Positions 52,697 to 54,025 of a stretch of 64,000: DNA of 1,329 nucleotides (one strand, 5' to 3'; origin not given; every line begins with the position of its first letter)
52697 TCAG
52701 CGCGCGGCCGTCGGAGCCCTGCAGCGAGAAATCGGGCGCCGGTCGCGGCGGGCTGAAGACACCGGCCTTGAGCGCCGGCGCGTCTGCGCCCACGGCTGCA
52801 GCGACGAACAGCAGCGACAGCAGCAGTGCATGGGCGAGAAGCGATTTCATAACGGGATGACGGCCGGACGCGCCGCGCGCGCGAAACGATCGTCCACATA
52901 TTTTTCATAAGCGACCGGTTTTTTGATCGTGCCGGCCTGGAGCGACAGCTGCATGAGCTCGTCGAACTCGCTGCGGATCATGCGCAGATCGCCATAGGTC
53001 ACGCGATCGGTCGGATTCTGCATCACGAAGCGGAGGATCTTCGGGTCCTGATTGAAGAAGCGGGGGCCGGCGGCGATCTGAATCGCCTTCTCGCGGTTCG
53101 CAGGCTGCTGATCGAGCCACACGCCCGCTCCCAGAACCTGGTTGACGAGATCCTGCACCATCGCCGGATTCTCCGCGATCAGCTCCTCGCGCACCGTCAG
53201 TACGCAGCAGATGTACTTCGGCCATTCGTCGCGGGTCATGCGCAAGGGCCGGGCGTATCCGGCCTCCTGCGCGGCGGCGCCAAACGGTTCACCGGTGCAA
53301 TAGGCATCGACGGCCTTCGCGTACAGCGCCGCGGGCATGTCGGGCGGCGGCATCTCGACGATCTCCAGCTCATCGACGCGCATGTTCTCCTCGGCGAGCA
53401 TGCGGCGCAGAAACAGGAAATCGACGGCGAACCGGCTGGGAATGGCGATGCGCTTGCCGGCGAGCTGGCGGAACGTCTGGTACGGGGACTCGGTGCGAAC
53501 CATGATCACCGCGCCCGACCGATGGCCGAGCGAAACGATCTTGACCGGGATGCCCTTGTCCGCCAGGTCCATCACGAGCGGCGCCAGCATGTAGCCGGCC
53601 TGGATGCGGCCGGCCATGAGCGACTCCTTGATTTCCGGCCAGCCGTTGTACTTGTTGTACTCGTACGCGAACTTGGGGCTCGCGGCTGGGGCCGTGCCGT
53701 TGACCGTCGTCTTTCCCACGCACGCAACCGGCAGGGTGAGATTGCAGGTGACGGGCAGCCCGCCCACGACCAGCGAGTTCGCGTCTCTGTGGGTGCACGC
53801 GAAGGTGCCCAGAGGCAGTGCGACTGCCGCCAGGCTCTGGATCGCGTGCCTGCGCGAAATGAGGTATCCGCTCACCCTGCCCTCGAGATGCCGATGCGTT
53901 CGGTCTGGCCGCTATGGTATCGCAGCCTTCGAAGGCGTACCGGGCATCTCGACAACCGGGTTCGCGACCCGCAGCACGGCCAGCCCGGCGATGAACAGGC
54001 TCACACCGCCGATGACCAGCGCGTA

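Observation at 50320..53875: Five-gene module: NitT/TauT-type ABC importer + SCO copper chaperone + cupredoxin-like protein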

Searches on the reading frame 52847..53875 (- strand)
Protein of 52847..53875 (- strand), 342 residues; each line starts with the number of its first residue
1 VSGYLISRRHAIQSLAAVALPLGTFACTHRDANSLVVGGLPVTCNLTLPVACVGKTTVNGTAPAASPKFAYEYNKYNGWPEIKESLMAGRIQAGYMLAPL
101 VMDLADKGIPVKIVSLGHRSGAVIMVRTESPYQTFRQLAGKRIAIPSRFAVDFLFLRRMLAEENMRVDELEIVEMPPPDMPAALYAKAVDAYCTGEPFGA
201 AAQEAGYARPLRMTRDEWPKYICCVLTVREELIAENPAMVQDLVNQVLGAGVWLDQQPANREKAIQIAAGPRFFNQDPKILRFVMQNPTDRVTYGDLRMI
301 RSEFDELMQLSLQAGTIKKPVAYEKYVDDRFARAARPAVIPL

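Call 3: search_protein_families(library=pfam, proteins=[window:52847-53875:-], max_evalue=0.01)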
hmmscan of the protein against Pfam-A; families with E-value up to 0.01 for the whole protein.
window:52847-53875:- (342 aa): 3 families
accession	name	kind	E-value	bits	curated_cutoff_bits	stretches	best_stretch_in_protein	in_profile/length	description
PF13379.11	NMT1_2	-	4.5e-29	102.5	24.7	1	72-268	38-251/252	NMT1-like family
PF09084.16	NMT1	-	6.2e-12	46.3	20.5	1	86-249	38-204/216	NMT1/THI5 like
PF12974.12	Phosphonate-bd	-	1.6e-06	28.1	27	1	76-170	36-136/242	ABC transporter, phosphonate, periplasmic substrate-binding protein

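Call 5: search_protein_families(library=ncbifam, proteins=[window:52847-53875:-], max_evalue=0.01)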
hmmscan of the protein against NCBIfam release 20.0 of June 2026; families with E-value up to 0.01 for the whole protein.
window:52847-53875:- (342 aa): 6 families
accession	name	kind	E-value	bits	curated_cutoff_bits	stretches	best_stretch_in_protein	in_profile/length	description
TIGR01728.1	SsuA_fam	subfamily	2.9e-33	115.3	163.5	1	72-331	33-288/290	aliphatic sulfonate ABC transporter substrate-binding protein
NF040735.1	SBP_SaoX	equivalog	4.5e-14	52.3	300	1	81-259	41-223/330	ABC transporter substrate-binding subunit SaoX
TIGR01729.1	taurine_ABC_bnd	equivalog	1e-08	35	304.25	1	62-247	20-206/300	taurine ABC transporter substrate-binding protein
NF008588.0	PRK11553.1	subfamily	1.9e-07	30.3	299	1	121-268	110-251/319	aliphatic sulfonate ABC transporter substrate-binding protein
NF008553.0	PRK11480.1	equivalog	3.6e-05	23.1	490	1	72-250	54-231/320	taurine ABC transporter substrate-binding protein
TIGR02122.1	TRAP_TAXI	subfamily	0.00014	20.9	84.35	1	112-199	113-203/320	TAXI family TRAP transporter solute-binding subunit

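Call 12: search_solved_structures(query=window:52847-53875:-, max_evalue=0.001, show_alignments=2)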
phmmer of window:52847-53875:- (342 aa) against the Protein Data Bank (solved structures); distinct sequences matched with E-value up to 0.001: 14.
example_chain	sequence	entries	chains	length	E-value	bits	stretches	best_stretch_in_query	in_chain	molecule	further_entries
3un6_A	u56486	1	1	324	1.9e-29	106.1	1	64-333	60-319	ABC transporter substrate-binding protein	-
2i48_A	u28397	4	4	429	1.2e-09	40.9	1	133-283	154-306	Bicarbonate transporter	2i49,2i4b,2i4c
8wm7_C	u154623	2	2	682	7.3e-09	38.4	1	74-291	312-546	Nitrate transport ATP-binding protein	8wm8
8w9m_C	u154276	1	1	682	8.5e-09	38.1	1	74-291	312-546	Nitrate transport ATP-binding protein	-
2g29_A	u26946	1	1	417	1.3e-06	31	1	133-274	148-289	Nitrate transport protein nrtA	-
6ssy_A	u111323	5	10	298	1.6e-06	30.7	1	71-268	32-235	Taurine-binding periplasmic protein | Taurine ABC transporter substrate-binding protein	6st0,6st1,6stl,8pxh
3uif_A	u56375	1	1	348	4.1e-05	26.1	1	79-265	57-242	Sulfonate ABC transporter, periplasmic sulfonate-binding protein SsuA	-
2x26_A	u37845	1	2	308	5.7e-05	25.6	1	72-213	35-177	PERIPLASMIC ALIPHATIC SULPHONATES-BINDING PROTEIN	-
9uai_E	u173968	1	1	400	0.0002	23.8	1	148-277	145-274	Nitrate transport ATP-binding subunits C and D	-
9uak_A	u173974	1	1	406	0.0002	23.8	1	148-277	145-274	C terminal regulatory domain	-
3e4r_A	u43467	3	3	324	0.00044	22.7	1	75-211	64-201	Nitrate transport protein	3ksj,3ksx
9u9z_C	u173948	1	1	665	0.00048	22.5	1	149-277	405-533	CmpC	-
9ua0_C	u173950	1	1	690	0.00051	22.4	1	149-277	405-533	CmpC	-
9ua1_C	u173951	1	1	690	0.00051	22.4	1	149-277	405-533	CmpC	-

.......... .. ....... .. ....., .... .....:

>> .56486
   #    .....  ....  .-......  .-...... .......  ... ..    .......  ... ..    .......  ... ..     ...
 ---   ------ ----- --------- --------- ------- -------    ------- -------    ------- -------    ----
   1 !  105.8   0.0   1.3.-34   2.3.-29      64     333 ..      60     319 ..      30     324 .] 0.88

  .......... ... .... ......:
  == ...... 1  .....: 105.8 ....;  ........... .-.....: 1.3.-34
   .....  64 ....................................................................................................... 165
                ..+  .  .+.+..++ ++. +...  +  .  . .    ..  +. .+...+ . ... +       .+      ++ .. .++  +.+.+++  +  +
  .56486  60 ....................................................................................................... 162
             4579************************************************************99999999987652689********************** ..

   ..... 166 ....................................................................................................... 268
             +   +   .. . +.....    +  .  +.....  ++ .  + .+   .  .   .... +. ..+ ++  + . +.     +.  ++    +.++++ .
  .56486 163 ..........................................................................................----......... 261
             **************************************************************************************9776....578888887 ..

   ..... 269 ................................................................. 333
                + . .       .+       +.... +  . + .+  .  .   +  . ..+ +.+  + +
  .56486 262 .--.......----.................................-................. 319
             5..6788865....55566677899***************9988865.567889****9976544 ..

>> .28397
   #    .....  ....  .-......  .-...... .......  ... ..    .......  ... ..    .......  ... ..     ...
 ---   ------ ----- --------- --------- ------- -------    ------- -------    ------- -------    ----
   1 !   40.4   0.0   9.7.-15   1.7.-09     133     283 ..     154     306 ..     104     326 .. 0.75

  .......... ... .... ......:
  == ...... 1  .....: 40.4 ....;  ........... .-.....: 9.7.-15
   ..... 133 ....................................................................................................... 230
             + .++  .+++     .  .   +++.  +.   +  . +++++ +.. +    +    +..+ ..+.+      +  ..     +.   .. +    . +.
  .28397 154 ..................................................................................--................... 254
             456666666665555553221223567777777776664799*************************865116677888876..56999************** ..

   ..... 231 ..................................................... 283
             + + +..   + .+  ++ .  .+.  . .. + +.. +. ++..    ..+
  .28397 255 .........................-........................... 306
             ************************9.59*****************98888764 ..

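Call 32: search_dna_similar(query=window:52847-53875:-, collection=plasmids, mode=protein, max_rows=25, max_evalue=1e-10)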
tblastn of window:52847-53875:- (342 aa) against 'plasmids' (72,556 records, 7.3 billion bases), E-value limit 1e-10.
Records with a match: 76; places in all: 78; records where one place covers at least 80% of the query: 10.
Best place of each record, by identity: <60% 76.
By first word of the organism name: Pseudosulfitobacter 18; Klebsiella 9; Burkholderia 8; Synechococcus 6; Bartonella 5; Rhizobium 3; Roseomonas 2; Methylocystis 2; Caballeronia 2; Pseudonocardia 2; and 17 more.
By predicted mobility (MOB-suite, as given by PLSDB): non-mobilizable 55; mobilizable 11; conjugative 10.
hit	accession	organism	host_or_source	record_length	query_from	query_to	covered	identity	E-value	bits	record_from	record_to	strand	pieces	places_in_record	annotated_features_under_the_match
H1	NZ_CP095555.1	Roseomonas gilardii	single cell,blood and other clinical ...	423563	1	339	99%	28.1%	5e-21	101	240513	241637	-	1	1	ABC transporter substrate-binding protein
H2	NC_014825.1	Ruminococcus albus 7 = DSM 20455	-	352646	3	327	95%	25.8%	6e-30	127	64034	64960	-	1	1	ABC transporter substrate-binding protein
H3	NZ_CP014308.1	Burkholderia sp. PAMC 26561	single cell,lichen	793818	30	331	88%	25.8%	2e-17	91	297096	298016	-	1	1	CmpA/NrtA family ABC transporter substrate-binding protein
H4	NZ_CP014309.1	Burkholderia sp. PAMC 26561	single cell,lichen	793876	30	331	88%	25.8%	2e-17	91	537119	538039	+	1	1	CmpA/NrtA family ABC transporter substrate-binding protein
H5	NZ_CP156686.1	Burkholderia stagnalis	Bacterial cells,soils collected in ...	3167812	1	285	83%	27.1%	1e-20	100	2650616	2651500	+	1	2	none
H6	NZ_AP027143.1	Methylocystis iwaonis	-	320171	2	267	78%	28.9%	3e-25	114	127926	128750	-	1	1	ABC transporter substrate-binding protein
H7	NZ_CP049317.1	Caballeronia sp. SBC2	whole organism,soil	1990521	11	331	94%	23.9%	2e-16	88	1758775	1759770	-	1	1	none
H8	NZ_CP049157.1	Caballeronia sp. SBC1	whole organism,soil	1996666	11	331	94%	23.9%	2e-16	88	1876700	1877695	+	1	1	none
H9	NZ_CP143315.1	Methylocystis iwaonis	cell culture,rice rhizosphere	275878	2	267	78%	28.8%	3e-25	114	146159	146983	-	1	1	ABC transporter substrate-binding protein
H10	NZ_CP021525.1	Acetobacter ascendens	cell culture,food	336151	6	281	81%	27.2%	8e-16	86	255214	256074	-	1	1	CmpA/NrtA family ABC transporter substrate-binding protein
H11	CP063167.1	Variovorax paradoxus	-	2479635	31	339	90%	23.5%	1e-19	97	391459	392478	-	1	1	ABC transporter substrate-binding protein | ABC transporter permease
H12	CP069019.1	Pseudosulfitobacter pseudonitzschiae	Skeletonema menzelii,The surface ...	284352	6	259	74%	28.1%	9e-24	109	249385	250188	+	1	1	ABC transporter substrate-binding protein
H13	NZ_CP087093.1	Pseudosulfitobacter pseudonitzschiae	Skeletonema costatum,The surface ...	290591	6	259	74%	28.1%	9e-24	109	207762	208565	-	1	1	ABC transporter substrate-binding protein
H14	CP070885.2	Pseudosulfitobacter pseudonitzschiae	Skeletonema costatum,The surface ...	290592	6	259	74%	28.1%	9e-24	109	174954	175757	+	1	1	ABC transporter substrate-binding protein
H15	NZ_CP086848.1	Pseudosulfitobacter pseudonitzschiae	Skeletonema costatum,The surface ...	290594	6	259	74%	28.1%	9e-24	109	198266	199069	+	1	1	ABC transporter substrate-binding protein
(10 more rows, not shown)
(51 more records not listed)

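Call 35: get_annotated_region(hit=H2, flank=7000)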
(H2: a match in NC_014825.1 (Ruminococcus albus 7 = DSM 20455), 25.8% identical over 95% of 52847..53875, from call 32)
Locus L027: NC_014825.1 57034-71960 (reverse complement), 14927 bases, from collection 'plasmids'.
description: Ruminococcus albus 7 = DSM 20455 plasmid pRUMAL02, complete sequence
organism: Ruminococcus albus 7 = DSM 20455 (NCBI taxid 697329)
taxonomy: Bacteria; Bacillota; Clostridia; Eubacteriales; Oscillospiraceae; Ruminococcus; Ruminococcus albus; Ruminococcus albus 7 = DSM 20455
host: -; source: -; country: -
typing (MOB-suite, as given by PLSDB): conjugative; replicon rep_cluster_1045; relaxase MOBP; mating-pair formation MPF_T
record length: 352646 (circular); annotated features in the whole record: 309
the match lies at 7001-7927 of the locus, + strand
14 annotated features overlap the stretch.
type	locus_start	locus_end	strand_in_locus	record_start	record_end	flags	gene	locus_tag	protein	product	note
CDS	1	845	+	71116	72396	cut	tig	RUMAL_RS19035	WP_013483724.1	trigger factor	GO:0051083 - 'de novo' cotranslational protein folding [Evidence IEA]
CDS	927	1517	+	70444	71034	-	clpP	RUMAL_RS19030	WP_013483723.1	ATP-dependent Clp endopeptidase proteolytic subunit ClpP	GO:0006508 - proteolysis [Evidence IEA]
CDS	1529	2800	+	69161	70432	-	clpX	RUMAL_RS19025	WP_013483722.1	ATP-dependent Clp protease ATP-binding subunit ClpX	-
CDS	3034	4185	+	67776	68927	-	-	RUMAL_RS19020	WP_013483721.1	hypothetical protein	-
CDS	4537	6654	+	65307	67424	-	-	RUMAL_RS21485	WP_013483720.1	BspA family leucine-rich repeat surface protein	-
CDS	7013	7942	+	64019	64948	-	-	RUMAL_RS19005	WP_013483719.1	ABC transporter substrate-binding protein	-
CDS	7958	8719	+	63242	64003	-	-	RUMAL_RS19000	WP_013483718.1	ABC transporter permease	-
CDS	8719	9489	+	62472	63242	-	-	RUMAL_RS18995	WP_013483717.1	ABC transporter ATP-binding protein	GO:0006810 - transport [Evidence IEA]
CDS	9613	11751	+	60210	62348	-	cooS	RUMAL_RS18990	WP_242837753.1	anaerobic carbon-monoxide dehydrogenase catalytic subunit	-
CDS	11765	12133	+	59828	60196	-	-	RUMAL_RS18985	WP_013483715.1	hypothetical protein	-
CDS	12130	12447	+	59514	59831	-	-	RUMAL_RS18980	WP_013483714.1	hypothetical protein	-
CDS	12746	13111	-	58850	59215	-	-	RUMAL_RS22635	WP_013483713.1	hypothetical protein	-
CDS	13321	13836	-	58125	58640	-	-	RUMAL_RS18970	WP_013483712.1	hypothetical protein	-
CDS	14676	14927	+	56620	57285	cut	-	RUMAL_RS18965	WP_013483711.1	hypothetical protein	-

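Call 36: get_annotated_region(hit=H1, flank=6000)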
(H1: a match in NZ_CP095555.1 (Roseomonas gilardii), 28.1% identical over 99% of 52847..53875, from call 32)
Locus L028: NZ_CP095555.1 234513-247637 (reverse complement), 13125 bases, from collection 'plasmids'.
description: Roseomonas gilardii subsp. gilardii strain ATCC 49956 plasmid pRo-1, complete sequence
organism: Roseomonas gilardii (NCBI taxid 204527)
taxonomy: Bacteria; Pseudomonadota; Alphaproteobacteria; Rhodospirillales; Acetobacteraceae; Roseomonas; Roseomonas gilardii
host: -; source: single cell,blood and other clinical sources; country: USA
typing (MOB-suite, as given by PLSDB): non-mobilizable
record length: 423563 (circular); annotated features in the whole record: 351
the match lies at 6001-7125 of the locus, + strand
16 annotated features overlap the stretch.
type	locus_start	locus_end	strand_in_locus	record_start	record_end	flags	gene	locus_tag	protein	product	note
CDS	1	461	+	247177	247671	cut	-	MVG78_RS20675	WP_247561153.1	MarR family transcriptional regulator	GO:0006355 - regulation of DNA-templated transcription [Evidence IEA]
CDS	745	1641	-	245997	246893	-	-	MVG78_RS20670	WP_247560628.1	DUF4105 domain-containing protein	-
CDS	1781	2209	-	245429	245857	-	-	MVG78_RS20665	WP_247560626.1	hypothetical protein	-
CDS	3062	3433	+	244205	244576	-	-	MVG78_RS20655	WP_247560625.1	beta-propeller fold lactonase family protein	-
CDS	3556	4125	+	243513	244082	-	-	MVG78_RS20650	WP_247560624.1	carboxymuconolactone decarboxylase family protein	-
CDS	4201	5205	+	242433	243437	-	-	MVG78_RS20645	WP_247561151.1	acyl-CoA dehydrogenase family protein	-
CDS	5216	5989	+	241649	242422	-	-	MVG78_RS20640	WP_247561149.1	ABC transporter ATP-binding protein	-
CDS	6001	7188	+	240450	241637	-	-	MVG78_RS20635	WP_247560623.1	ABC transporter substrate-binding protein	-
CDS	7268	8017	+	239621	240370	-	-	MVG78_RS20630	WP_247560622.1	ABC transporter permease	-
CDS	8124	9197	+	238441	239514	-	-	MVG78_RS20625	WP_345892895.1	IS481 family transposase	GO:0006313 - DNA transposition [Evidence IEA]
CDS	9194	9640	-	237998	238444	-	-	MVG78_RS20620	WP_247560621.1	type II 3-dehydroquinate dehydratase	-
CDS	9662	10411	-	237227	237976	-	-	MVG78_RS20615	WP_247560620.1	amino acid ABC transporter ATP-binding protein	-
CDS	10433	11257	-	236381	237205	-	-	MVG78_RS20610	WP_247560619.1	transporter substrate-binding domain-containing protein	-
CDS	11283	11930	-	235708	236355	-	-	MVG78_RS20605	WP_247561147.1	amino acid ABC transporter permease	GO:0006865 - amino acid transport [Evidence IEA]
CDS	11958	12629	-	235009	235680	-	-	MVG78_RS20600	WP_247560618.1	amino acid ABC transporter permease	GO:0006865 - amino acid transport [Evidence IEA]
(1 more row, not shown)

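Call 37: get_annotated_region(hit=H6, flank=6000)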
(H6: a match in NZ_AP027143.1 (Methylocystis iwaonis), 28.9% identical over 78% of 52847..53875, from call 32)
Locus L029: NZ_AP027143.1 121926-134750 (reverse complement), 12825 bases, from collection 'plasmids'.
description: Methylocystis iwaonis strain SS37A-Re plasmid pSS37A-Re-1, complete sequence
organism: Methylocystis iwaonis (NCBI taxid 2885079)
taxonomy: Bacteria; Pseudomonadota; Alphaproteobacteria; Hyphomicrobiales; Methylocystaceae; Methylocystis; Methylocystis iwaonis
host: -; source: -; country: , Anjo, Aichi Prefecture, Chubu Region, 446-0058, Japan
typing (MOB-suite, as given by PLSDB): non-mobilizable
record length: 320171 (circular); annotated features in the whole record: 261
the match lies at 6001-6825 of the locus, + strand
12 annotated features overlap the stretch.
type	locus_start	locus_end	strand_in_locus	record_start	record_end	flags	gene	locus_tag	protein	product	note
CDS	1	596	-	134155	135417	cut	-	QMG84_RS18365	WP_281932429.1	efflux RND transporter periplasmic adaptor subunit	GO:0006810 - transport [Evidence IEA]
CDS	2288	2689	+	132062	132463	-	-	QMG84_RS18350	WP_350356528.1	hypothetical protein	-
CDS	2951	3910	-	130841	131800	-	-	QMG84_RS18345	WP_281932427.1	alpha-amylase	-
CDS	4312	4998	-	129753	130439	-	-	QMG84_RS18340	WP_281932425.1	TetR/AcrR family transcriptional regulator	GO:0006355 - regulation of DNA-templated transcription [Evidence IEA]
CDS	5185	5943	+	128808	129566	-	-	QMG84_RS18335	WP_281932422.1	ATP-binding cassette domain-containing protein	-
CDS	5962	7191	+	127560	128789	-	-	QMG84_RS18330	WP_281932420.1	ABC transporter substrate-binding protein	-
CDS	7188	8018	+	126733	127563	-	-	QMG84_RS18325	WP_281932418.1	ABC transporter permease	-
CDS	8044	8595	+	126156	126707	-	-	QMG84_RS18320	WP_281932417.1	OsmC family protein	GO:0006979 - response to oxidative stress [Evidence IEA]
CDS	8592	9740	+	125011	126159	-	-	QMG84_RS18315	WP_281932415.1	acyl-CoA dehydrogenase family protein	-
CDS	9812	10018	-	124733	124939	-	-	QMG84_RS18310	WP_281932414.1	STN domain-containing protein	-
CDS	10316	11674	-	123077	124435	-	-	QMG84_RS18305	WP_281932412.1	sorbosone dehydrogenase family protein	-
CDS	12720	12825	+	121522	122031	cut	fae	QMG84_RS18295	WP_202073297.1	formaldehyde-activating enzyme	GO:0016051 - carbohydrate biosynthetic process [Evidence IEA]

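Call 38: get_annotated_region(hit=H12, flank=6000)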
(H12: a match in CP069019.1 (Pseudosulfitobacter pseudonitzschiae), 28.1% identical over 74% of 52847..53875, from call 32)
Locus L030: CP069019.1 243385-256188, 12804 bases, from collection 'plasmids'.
description: Pseudosulfitobacter pseudonitzschiae strain SM26-46 plasmid P1, complete sequence
organism: Pseudosulfitobacter pseudonitzschiae (NCBI taxid 1402135)
taxonomy: Bacteria; Pseudomonadota; Alphaproteobacteria; Rhodobacterales; Roseobacteraceae; Pseudosulfitobacter; Pseudosulfitobacter pseudonitzschiae
host: -; source: Skeletonema menzelii,The surface seawater at the Pearl River Estuary; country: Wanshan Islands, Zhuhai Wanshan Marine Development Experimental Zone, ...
typing (MOB-suite, as given by PLSDB): conjugative; relaxase MOBP; mating-pair formation MPF_T
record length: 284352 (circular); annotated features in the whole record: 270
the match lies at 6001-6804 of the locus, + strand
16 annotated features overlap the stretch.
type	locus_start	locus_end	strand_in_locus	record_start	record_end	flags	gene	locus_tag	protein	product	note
CDS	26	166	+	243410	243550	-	-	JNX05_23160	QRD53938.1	hypothetical protein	-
CDS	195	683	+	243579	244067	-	-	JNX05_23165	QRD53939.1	hypothetical protein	-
CDS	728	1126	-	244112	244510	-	-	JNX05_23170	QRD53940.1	universal stress protein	-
CDS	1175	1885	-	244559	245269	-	-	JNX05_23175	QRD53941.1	IS6 family transposase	-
CDS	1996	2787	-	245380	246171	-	-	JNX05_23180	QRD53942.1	TniQ family protein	-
CDS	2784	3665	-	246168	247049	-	-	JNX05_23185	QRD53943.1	TniB family NTP-binding protein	-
CDS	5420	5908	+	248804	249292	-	-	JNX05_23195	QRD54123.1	ABC transporter ATP-binding protein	-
CDS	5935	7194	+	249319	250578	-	-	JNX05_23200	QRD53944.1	ABC transporter substrate-binding protein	-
CDS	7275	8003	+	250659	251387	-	-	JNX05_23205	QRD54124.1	ABC transporter permease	-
CDS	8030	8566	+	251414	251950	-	-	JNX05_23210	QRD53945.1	OsmC family protein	-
CDS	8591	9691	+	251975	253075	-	-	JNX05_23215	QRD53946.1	acyl-CoA/acyl-ACP dehydrogenase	-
CDS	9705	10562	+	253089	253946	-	-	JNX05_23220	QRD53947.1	sulfurtransferase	-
CDS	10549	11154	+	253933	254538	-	-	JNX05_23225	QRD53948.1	2-hydroxychromene-2-carboxylate isomerase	-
CDS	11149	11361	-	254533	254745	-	-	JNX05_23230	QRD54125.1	hypothetical protein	-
CDS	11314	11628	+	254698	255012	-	-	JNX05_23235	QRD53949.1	hypothetical protein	-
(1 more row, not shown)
